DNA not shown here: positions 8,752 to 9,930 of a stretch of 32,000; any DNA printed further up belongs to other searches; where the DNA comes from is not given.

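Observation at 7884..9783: WYL-domain regulator translationally coupled to a degenerate DprA/Smf-like protein: a candidate ssDNA- or nucleotide-sensing two-gene module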

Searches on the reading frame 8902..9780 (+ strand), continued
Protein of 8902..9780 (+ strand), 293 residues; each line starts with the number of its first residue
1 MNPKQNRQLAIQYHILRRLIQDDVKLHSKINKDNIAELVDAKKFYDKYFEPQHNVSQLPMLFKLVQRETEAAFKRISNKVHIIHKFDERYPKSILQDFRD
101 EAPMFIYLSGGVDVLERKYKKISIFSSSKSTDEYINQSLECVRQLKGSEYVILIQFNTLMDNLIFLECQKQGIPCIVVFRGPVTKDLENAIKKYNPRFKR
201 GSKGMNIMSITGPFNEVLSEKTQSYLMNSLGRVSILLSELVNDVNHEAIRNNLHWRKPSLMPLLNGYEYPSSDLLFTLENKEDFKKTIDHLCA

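Call 83: fold_search(model_id=the predicted structure, library=pdb)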
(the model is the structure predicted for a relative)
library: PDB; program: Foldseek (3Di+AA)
matches with E <= 10: 1055; with E <= 0.001: 32
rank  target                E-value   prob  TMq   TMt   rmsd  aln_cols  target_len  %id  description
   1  8tp8_D                1.5e-12  1.00  0.34  0.34  16.8       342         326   17  Structure of the C. crescentus WYL-activator, DriD, bound to ssDNA and cognate DNA (released 2023-11-29)
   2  9fnd_X                2.9e-12  1.00  0.30  0.30  15.2       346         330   13  Transcriptional activator PafBC bound to mycobacterial RNA polymerase (released 2025-02-12)
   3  8tpk_B                1.2e-11  1.00  0.35  0.35  18.9       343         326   17  P6522 crystal form of C. crescentus DriD-ssDNA-DNA complex (released 2023-11-29)
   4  8tpk_A                1.5e-11  1.00  0.34  0.35  16.9       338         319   16  P6522 crystal form of C. crescentus DriD-ssDNA-DNA complex (released 2023-11-29)
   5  8tp8_B                1.6e-11  1.00  0.35  0.35  19.1       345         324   16  Structure of the C. crescentus WYL-activator, DriD, bound to ssDNA and cognate DNA (released 2023-11-29)
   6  9fnd_Y                2.1e-11  1.00  0.32  0.33  16.1       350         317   14  Transcriptional activator PafBC bound to mycobacterial RNA polymerase (released 2025-02-12)
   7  9pfq_Q                5.2e-11  1.00  0.34  0.34  19.4       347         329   18  The cryo-EM structure of C. crescentus DriD-ssDNA-RNAP-Sigma73-bapE promoter transcription activation complex (released 2026-02-25)
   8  8tp8_A                5.8e-11  1.00  0.31  0.31  16.8       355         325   17  Structure of the C. crescentus WYL-activator, DriD, bound to ssDNA and cognate DNA (released 2023-11-29)
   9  9pfv_Q                1.3e-10  1.00  0.34  0.34  19.4       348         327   17  The cryo-EM structure of C. crescentus DriD-ssDNA-RNAP-Sigma73-CCNA_03891/CCNA_01149 promoter transcription activation (released 2026-02-25)
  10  6sj9_A                1.8e-10  1.00  0.22  0.13  23.6       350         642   16  Proteasome accessory factor B/C (PafBC) of Arthrobacter aurescens (released 2019-10-16)
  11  6sj9_B                5.8e-10  1.00  0.24  0.13  23.1       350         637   18  Proteasome accessory factor B/C (PafBC) of Arthrobacter aurescens (released 2019-10-16)
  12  7tzv_A                1.3e-08  1.00  0.25  0.41  15.2       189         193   19  Structure of DriD C-domain bound to 9mer ssDNA (released 2022-06-01)
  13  9cu3_B                1.3e-08  1.00  0.25  0.39  15.9       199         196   18  Allosteric mechanism of DriD transcription activator (released 2025-04-23)
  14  9cu3_A                4.0e-08  1.00  0.26  0.40  14.9       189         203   19  Allosteric mechanism of DriD transcription activator (released 2025-04-23)
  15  7tzv_M                7.4e-08  1.00  0.27  0.43  15.2       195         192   19  Structure of DriD C-domain bound to 9mer ssDNA (released 2022-06-01)
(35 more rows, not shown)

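Call 88: search_protein_families(library=padloc, proteins=[L017:1449-2342:+, L013:5989-6882:+, L015:5989-6882:+, P0015, P0013, P0025, P0031, P0029], max_evalue=0.001)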
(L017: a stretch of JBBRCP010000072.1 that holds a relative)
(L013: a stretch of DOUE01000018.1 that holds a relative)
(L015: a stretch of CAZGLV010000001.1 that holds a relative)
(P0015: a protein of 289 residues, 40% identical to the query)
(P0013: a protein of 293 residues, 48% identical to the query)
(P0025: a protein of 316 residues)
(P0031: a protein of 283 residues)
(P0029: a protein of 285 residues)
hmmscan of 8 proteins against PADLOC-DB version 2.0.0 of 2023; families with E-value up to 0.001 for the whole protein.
L017:1449-2342:+ (298 aa): 3 families
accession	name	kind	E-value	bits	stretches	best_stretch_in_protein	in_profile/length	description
PDLC03927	PsyrA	-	5.5e-24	83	1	81-247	94-254/398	-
PDLC03961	ShosA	-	1.1e-20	72.2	1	78-273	76-260/303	-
PDLC02997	ShosA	-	6.2e-07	26.9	1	81-283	95-289/327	-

L013:5989-6882:+ (298 aa): 3 families
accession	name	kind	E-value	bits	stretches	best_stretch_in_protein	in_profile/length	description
PDLC03927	PsyrA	-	7.4e-23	79.3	1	82-215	95-222/398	-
PDLC03961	ShosA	-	1.8e-17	61.6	1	62-267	59-259/303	-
PDLC02997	ShosA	-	3.6e-06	24.4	1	81-185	95-195/327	-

L015:5989-6882:+ (298 aa): 2 families
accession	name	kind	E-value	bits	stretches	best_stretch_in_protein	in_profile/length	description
PDLC03927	PsyrA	-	1.3e-19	68.6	1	82-215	95-222/398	-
PDLC03961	ShosA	-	1e-11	42.7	1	61-267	58-259/303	-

P0015 (289 aa): 2 families
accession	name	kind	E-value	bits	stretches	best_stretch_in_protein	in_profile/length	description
PDLC03927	PsyrA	-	2e-08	31.8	1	79-126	92-137/398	-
PDLC02997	ShosA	-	8.3e-05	20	1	32-153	48-163/327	-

P0013 (293 aa): 1 family
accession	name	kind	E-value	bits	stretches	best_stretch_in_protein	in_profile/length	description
PDLC03927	PsyrA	-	1.1e-05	22.8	1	78-154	91-165/398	-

P0025 (316 aa): 3 families
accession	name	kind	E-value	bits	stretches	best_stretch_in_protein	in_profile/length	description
PDLC03961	ShosA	-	1.7e-52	176.6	1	7-270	16-270/303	-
PDLC03927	PsyrA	-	2.4e-48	163.2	1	20-279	33-290/398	-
PDLC02997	ShosA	-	3.4e-22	77.1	1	89-258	104-273/327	-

P0031 (283 aa): 3 families
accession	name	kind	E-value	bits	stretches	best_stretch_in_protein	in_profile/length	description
PDLC03927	PsyrA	-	1.3e-52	177.2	1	48-273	77-291/398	-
PDLC03961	ShosA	-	4.3e-34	116.2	1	56-264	70-265/303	-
PDLC02997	ShosA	-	2.2e-15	54.7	1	55-233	85-259/327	-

P0029 (285 aa): 3 families
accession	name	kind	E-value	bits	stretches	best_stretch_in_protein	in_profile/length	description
PDLC03961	ShosA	-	4e-65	218.1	1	55-270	46-265/303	-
PDLC02997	ShosA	-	2.9e-31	106.9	1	76-262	86-272/327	-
PDLC03927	PsyrA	-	3.5e-25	87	1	102-268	113-277/398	-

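Call 89: search_dna_similar(query=L017:1449-2342:+, collection=plasmids, mode=protein, max_evalue=0.00001, max_rows=15)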
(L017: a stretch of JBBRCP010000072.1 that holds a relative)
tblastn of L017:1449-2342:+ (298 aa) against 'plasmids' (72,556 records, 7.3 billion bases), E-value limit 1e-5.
Records with a match: 22; places in all: 22; records where one place covers at least 80% of the query: 0.
Best place of each record, by identity: <60% 22.
By first word of the organism name: Bacillus 14; Paracoccus 2; Segatella 1; Escherichia 1; Mycolicibacterium 1; Sinorhizobium 1; Roseivivax 1; Pseudosulfitobacter 1.
By predicted mobility (MOB-suite, as given by PLSDB): non-mobilizable 19; conjugative 2; mobilizable 1.
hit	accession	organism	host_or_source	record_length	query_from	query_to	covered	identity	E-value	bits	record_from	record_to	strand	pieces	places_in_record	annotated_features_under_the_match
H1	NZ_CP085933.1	Segatella copri DSM 18205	-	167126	83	296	72%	24.3%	1e-7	60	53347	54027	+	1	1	DNA-processing protein DprA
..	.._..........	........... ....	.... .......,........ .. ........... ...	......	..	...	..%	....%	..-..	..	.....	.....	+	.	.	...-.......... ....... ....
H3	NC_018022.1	Mycolicibacterium chubuense NBB4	-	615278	90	265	59%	27.0%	2e-7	60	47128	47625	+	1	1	DNA processing protein DprA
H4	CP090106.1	Sinorhizobium meliloti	Medicago,Cell culture,Plant nodule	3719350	83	243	54%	27.7%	1e-7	60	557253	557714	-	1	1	none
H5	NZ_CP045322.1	Roseivivax sp. THAF197b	pure culture,Surface of a polyethylene ...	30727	100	265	56%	26.5%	2e-6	57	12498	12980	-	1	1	DNA-processing protein DprA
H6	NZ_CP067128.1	Paracoccus alcaliphilus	whole organism,soil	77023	100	265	56%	26.5%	4e-6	56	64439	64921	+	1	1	DNA-processing protein DprA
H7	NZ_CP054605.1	Pseudosulfitobacter pseudonitzschiae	surface sea water,shallow sea, symbosis ...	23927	100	265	56%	26.5%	4e-6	56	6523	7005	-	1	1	DNA-processing protein DprA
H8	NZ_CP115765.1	Paracoccus sp. SCSIO 75233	cell culture,sediment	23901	100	265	56%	26.5%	5e-6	56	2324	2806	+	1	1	DNA-processing protein DprA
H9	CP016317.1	Bacillus cereus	cell culture,Korean fermented food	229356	104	267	55%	26.7%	3e-6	56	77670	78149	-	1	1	DNA processing protein DprA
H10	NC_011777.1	Bacillus cereus AH820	-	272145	104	267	55%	26.7%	3e-6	56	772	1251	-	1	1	DNA processing protein DprA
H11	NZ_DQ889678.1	Bacillus cereus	-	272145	104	267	55%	26.7%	3e-6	56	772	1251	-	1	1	DNA processing protein DprA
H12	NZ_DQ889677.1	Bacillus cereus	-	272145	104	267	55%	26.7%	3e-6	56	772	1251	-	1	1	DNA processing protein DprA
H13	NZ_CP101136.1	Bacillus paranthracis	single cell,soil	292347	104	267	55%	26.7%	8e-6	55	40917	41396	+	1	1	DNA processing protein DprA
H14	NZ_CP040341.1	Bacillus cereus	Apostichopus japonicus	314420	104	267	55%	26.7%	8e-6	55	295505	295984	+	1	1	DNA processing protein DprA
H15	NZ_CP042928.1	Bacillus cereus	ocean sediment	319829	104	267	55%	26.7%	8e-6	55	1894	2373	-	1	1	DNA processing protein DprA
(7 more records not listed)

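Call 90: search_dna_similar(query=L017:1449-2342:+, collection=phages, mode=protein, max_evalue=0.00001, max_rows=15)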
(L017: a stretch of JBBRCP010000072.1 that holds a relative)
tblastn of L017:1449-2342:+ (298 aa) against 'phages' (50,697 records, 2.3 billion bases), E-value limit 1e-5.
Records with a match: 4; places in all: 4; records where one place covers at least 80% of the query: 0.
Best place of each record, by identity: <60% 4.
By first word of the organism name: Thermus 1; Geobacillus 1; Bacteriophage 1; Enterococcus 1.
By host as written in the record: - 3; Enterococcus faecalis 1.
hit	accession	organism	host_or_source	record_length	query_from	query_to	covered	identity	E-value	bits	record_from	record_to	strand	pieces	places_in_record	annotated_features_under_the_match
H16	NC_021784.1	Thermus phage phi OH2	-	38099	73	291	73%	26.0%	4e-12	72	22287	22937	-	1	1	DNA-protecting protein DprA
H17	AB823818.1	Geobacillus phage phiOH2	-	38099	73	291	73%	26.0%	4e-12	72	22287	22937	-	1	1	SMF family protein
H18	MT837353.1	Bacteriophage sp.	human fecal samples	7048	88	263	59%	26.4%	8e-9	62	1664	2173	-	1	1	record has no annotation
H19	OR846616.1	Enterococcus phage Efs 1-1-1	Enterococcus faecalis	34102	80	245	56%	28.0%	9e-6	53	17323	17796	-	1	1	record has no annotation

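Call 91: get_annotated_region(hit=H2, flank=4000)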
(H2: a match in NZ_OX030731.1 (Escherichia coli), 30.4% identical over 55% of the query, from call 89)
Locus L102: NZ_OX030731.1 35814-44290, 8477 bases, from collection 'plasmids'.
description: Escherichia coli isolate 68 plasmid P3, complete sequence
organism: Escherichia coli (NCBI taxid 562)
taxonomy: Bacteria; Pseudomonadota; Gammaproteobacteria; Enterobacterales; Enterobacteriaceae; Escherichia; Escherichia coli
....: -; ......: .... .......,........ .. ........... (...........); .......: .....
typing (MOB-suite, as given by PLSDB): conjugative; replicon IncFIA,IncFIC; relaxase MOBF; mating-pair formation MPF_F
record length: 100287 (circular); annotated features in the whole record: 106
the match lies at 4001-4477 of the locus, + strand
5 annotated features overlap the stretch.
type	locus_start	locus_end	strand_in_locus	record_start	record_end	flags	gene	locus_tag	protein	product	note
CDS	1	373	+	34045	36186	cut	-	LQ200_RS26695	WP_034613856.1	N-6 DNA methylase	GO:0006306 - DNA methylation [Evidence IEA]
CDS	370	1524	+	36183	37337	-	-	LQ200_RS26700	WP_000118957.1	restriction endonuclease subunit S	GO:0006304 - DNA modification [Evidence IEA]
CDS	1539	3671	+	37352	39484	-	-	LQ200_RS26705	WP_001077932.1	RecQ family ATP-dependent DNA helicase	GO:0006310 - DNA recombination [Evidence IEA]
CDS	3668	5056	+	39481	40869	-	-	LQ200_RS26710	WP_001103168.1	DNA-processing protein DprA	GO:0009294 - DNA-mediated transformation [Evidence IEA]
CDS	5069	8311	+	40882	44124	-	-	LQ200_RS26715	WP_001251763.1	type I restriction endonuclease subunit R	-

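Call 92: get_annotated_region(hit=H16, flank=4000)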
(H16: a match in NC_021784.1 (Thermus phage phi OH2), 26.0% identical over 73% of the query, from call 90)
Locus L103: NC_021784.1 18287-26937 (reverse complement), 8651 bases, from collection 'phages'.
description: Phage phi OH2 DNA, complete genome.
organism: Thermus phage phi OH2 (NCBI taxid 1352230)
taxonomy: Viruses; Duplodnaviria; Heunggongvirae; Uroviricota; Caudoviricetes
host: -; source: -; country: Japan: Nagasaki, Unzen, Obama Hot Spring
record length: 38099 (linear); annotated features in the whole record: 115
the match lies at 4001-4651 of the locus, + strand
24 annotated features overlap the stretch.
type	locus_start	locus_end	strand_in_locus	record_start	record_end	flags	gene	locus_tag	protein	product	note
CDS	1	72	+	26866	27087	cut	-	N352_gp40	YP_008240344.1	hypothetical protein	Predicted GTPase, probable translation factor; gene_40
regulatory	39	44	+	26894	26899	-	-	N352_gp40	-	ribosome_binding_site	gene_39; identified by MetaGeneAnnotator; putative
CDS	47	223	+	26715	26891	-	-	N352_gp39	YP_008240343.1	hypothetical protein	Similar to Putative uncharacterized protein of Geobacillus UniRef RepID=C9S1B8_GEOSY; gene_39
regulatory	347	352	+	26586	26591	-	-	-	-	ribosome_binding_site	gene_38; identified by MetaGeneAnnotator; putative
CDS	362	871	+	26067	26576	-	-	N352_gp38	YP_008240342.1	nucleoside triphosphate pyrophosphohydrolase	Nucleoside Triphosphate Pyrophosphohydrolase (EC 3.6.1.8) MazG-like domain found in dimeric 2-Deoxyuridine ...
CDS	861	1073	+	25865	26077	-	-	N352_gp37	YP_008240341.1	hypothetical protein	gene_37; similar to Putative uncharacterized protein GK0516 of Geobacillus kaustophilus UniRef RepID=Q5L2M9_GEOKA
regulatory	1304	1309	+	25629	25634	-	-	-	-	ribosome_binding_site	gene_36; identified by MetaGeneAnnotator; putative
CDS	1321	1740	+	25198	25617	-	-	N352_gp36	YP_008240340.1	RusA-like Holliday junction resolvase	endodeoxyribonuclease RusA [Bacillus subtilis subsp. spizizenii TU-B- 10]; gene_36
regulatory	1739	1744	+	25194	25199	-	-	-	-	ribosome_binding_site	gene_35; identified by MetaGeneAnnotator; putative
CDS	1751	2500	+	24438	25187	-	-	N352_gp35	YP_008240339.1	predicted xylanase/chitin deacetylase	E8STT5_GEOS2 Putative uncharacterized protein OS=Geobacillus sp. (strain Y412MC52) GN=GYMC52_2941 PE=4 SV=1; gene_35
regulatory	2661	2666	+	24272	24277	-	-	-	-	ribosome_binding_site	gene_34; identified by MetaGeneAnnotator; putative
CDS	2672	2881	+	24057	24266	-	-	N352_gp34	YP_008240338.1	recombinase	G8N2G3_GEOTH Putative uncharacterized protein OS=Geobacillus thermoleovorans CCB_US3_UF5 GN=GTCCBUS3UF5_2970 PE=4 SV=1; ...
regulatory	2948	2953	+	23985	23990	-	-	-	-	ribosome_binding_site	gene_33; identified by MetaGeneAnnotator; putative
CDS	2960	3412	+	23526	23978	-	-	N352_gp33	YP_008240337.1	transcriptional activator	gene_33; similar to Phage transcriptional regulator, ArpU family of Geobacillus UniRef RepID=C9S1C6_GEOSY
regulatory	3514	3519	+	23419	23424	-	-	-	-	ribosome_binding_site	gene_32; identified by MetaGeneAnnotator; putative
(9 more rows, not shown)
